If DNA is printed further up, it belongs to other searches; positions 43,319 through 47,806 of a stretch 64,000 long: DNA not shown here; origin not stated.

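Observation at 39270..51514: Three tandem/divergent paralogous genes for giant secreted helical proteins of an unrecognised family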

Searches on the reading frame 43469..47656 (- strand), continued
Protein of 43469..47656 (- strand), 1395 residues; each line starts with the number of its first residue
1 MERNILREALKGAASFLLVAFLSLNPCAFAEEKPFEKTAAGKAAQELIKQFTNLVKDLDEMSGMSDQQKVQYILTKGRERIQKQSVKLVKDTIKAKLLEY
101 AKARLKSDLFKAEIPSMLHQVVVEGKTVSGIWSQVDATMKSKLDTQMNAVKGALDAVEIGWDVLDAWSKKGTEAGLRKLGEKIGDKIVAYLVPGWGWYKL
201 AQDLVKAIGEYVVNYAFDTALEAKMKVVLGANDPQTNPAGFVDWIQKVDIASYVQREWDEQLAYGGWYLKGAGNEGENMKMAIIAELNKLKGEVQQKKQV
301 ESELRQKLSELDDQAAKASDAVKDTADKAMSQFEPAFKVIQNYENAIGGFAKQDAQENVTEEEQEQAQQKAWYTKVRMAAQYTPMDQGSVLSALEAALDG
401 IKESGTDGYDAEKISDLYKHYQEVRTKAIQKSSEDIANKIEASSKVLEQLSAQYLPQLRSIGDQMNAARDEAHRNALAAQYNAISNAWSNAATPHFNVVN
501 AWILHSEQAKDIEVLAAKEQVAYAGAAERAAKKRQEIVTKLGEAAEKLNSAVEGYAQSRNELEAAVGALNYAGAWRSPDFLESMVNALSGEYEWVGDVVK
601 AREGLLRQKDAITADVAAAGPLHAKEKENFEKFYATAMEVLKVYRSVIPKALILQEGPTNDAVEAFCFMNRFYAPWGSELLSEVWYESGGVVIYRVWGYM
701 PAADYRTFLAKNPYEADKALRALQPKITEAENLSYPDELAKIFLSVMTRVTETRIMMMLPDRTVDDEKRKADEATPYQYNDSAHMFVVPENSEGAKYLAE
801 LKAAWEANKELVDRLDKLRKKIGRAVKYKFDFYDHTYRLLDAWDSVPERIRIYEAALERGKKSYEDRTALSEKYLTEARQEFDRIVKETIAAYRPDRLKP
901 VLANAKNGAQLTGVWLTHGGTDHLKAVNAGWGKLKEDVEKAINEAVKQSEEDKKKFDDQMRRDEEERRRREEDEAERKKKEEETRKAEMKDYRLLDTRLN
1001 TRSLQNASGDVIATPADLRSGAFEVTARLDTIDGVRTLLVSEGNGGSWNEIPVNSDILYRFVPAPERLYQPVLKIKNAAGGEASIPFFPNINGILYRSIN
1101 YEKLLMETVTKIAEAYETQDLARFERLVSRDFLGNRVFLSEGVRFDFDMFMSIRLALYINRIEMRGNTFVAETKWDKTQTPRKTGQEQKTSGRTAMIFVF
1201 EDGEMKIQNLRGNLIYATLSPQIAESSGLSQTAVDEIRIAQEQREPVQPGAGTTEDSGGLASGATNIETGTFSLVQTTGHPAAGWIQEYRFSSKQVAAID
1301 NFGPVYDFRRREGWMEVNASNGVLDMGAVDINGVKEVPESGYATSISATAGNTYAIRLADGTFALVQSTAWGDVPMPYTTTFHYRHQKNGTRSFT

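Call 100: search_protein_families(library=pfam, proteins=[P0081, P0077, P0088, P0099, P0103, P0108, P0116, P0118, P0120, P0121], max_evalue=1)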
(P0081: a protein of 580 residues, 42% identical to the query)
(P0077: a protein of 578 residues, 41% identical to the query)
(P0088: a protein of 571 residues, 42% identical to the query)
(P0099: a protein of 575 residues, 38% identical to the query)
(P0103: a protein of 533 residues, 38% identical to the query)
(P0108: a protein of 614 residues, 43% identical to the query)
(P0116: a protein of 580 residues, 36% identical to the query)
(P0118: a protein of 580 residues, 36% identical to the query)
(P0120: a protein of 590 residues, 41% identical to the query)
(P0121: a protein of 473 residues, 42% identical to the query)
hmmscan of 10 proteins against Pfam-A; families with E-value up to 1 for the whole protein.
P0081 (580 aa): 1 family
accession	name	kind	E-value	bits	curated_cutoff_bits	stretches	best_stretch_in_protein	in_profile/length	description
PF10082.15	BBP2_2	-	1e-05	25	23.7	1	442-533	280-370/378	Putative beta-barrel porin 2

P0077 (578 aa): 0 families

P0088 (571 aa): 0 families

P0099 (575 aa): 0 families

P0103 (533 aa): 0 families

P0108 (614 aa): 0 families

P0116 (580 aa): 0 families

P0118 (580 aa): 1 family
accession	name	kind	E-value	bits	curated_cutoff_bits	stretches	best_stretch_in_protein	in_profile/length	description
PF10082.15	BBP2_2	-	0.0027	17.1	23.7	1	455-536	295-373/378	Putative beta-barrel porin 2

P0120 (590 aa): 0 families

P0121 (473 aa): 0 families

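Call 104: search_protein_families(library=phrogs, proteins=[window:43469-47656:-, L003:7734-9497:+, L004:9525-9977:+], max_evalue=0.01)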
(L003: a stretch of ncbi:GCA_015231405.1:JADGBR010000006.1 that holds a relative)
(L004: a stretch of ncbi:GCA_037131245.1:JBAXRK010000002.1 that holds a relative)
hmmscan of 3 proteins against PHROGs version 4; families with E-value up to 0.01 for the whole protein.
window:43469-47656:- (1395 aa): 0 families

L003:7734-9497:+ (588 aa): 0 families

L004:9525-9977:+ (151 aa): 0 families
